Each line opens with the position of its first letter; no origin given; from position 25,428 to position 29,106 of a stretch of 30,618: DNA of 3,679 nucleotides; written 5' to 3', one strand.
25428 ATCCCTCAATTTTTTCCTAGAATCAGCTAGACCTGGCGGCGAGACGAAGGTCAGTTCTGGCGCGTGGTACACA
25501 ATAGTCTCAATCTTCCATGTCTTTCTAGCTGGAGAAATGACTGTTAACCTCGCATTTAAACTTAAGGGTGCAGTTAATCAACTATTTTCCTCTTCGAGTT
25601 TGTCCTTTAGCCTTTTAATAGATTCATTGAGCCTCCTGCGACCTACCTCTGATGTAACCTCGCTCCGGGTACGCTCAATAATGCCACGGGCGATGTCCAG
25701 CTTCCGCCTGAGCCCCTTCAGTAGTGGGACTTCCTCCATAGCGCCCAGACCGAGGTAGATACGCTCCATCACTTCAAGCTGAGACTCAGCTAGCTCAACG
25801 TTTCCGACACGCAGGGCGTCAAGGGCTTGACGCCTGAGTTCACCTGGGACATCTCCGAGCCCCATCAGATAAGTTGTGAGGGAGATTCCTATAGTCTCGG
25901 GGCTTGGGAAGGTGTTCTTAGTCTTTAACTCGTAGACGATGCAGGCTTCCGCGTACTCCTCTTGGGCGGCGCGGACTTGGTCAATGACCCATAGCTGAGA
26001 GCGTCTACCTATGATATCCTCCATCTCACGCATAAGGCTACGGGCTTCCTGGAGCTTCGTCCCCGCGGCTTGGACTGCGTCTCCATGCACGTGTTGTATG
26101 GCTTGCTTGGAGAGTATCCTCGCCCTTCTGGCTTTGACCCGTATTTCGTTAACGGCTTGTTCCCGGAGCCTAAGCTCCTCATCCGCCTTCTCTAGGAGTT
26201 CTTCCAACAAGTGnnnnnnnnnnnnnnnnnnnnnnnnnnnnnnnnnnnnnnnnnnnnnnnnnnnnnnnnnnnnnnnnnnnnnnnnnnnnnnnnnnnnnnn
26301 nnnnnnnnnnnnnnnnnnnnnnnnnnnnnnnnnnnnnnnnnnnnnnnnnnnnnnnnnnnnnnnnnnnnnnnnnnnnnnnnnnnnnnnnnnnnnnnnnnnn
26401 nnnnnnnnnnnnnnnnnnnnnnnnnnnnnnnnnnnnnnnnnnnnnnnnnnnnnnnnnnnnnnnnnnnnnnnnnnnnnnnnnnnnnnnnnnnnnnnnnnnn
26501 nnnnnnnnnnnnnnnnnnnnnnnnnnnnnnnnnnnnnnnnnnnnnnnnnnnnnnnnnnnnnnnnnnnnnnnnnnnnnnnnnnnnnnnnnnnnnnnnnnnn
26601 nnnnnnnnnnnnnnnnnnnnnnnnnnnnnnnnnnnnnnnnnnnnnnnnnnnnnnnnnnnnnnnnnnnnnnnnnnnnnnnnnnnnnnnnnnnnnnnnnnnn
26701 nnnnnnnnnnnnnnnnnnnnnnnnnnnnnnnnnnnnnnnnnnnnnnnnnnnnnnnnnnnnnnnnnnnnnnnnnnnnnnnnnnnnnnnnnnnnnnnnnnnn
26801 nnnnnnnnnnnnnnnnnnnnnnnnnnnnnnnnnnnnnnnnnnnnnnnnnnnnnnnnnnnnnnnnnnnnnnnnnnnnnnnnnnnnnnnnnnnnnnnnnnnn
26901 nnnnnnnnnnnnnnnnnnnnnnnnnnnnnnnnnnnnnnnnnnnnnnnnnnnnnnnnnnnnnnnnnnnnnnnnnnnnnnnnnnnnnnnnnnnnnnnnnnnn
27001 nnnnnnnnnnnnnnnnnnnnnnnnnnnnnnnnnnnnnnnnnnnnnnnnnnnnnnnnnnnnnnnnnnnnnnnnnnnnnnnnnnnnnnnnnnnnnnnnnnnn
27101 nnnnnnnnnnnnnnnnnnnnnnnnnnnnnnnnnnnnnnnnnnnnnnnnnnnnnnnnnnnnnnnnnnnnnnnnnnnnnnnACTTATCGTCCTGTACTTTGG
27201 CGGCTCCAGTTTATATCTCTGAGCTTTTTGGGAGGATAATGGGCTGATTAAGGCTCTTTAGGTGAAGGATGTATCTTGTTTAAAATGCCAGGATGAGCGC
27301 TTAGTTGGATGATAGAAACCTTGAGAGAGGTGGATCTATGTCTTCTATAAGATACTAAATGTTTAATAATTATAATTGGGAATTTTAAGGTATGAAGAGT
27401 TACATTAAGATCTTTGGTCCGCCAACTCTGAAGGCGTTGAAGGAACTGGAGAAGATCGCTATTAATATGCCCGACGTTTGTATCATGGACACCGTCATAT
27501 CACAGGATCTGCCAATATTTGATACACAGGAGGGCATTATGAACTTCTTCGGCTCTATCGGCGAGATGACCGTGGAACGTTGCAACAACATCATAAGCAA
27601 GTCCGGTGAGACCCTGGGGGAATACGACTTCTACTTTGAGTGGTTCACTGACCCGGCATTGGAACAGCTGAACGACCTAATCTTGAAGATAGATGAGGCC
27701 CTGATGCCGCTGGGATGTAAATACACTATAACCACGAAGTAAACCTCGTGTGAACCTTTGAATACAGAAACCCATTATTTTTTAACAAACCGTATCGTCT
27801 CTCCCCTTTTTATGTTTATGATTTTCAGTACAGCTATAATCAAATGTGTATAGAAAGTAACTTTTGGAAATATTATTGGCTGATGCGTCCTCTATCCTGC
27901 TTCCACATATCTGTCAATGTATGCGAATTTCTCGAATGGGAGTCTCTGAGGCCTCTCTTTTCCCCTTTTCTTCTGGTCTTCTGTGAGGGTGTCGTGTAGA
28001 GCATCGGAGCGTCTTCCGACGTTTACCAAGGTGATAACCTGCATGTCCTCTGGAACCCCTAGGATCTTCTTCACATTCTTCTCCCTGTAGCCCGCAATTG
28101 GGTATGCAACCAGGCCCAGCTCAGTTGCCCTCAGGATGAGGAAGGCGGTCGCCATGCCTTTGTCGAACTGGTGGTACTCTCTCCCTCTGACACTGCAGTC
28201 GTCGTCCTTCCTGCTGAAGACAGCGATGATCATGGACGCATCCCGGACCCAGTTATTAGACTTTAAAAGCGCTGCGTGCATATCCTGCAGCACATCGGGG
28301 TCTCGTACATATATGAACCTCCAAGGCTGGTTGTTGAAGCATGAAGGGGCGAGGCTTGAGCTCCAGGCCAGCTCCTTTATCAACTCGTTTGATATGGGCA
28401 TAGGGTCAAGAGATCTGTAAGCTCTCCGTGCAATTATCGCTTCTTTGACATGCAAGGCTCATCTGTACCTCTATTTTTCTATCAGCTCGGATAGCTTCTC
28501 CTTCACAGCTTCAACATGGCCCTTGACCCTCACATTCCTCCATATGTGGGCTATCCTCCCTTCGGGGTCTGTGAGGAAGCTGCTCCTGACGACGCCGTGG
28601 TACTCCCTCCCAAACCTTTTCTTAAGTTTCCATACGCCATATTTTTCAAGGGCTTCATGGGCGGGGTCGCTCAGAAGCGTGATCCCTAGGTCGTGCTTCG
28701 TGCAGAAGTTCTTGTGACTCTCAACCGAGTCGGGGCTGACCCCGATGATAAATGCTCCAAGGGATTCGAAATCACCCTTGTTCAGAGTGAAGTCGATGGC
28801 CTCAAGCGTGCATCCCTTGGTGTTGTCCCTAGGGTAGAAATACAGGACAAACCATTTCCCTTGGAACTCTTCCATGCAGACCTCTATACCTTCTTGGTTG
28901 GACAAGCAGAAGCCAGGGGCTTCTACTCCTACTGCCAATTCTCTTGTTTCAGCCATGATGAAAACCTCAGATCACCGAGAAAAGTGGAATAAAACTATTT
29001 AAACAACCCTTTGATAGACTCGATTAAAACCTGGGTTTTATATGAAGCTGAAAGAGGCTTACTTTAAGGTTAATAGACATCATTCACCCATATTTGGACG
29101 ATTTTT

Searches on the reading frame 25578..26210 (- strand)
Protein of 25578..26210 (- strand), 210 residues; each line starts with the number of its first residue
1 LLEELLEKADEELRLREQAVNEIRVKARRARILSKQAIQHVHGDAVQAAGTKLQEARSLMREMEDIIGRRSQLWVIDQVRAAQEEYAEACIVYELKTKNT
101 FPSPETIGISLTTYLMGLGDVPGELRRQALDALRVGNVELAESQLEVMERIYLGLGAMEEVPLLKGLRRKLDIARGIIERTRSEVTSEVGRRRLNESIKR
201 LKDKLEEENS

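Call 15: search_protein_families(library=pfam, proteins=[window:25578-26210:-])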
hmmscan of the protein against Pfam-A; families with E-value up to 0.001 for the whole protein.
window:25578-26210:- (210 aa): 1 family
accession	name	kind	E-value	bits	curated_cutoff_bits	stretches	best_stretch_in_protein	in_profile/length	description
PF01997.21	Translin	-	5.6e-06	26.9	25.9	1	89-175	114-188/205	Translin family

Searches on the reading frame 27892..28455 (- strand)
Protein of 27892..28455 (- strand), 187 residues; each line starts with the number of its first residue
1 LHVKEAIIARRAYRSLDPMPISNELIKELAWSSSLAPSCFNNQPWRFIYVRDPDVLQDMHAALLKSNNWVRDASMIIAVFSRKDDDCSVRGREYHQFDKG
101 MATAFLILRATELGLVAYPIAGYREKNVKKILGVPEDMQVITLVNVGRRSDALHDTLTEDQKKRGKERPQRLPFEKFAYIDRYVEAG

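Call 15: search_protein_families(library=pfam, proteins=[window:27892-28455:-])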
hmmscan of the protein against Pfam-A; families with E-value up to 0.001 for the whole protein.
window:27892-28455:- (187 aa): 2 families
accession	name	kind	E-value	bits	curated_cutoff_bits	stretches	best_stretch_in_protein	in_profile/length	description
PF00881.29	Nitroreductase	-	2.8e-21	76.9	23.5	2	8-66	2-60/167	Nitroreductase family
PF14512.11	TM1586_NiRdase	-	5.7e-06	26.5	27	0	27-55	161-189/215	Putative TM nitroreductase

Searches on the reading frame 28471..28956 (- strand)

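Call 15: search_protein_families(library=pfam, proteins=[window:28471-28956:-])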
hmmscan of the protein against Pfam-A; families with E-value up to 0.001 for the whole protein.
window:28471-28956:- (161 aa): 2 families
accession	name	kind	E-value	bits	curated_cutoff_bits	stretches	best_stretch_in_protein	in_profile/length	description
PF00578.27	AhpC-TSA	-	8.5e-34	116.6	26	1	9-137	1-123/124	AhpC/TSA family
PF08534.16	Redoxin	-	2.1e-12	47.5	26.6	1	9-141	2-134/148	Redoxin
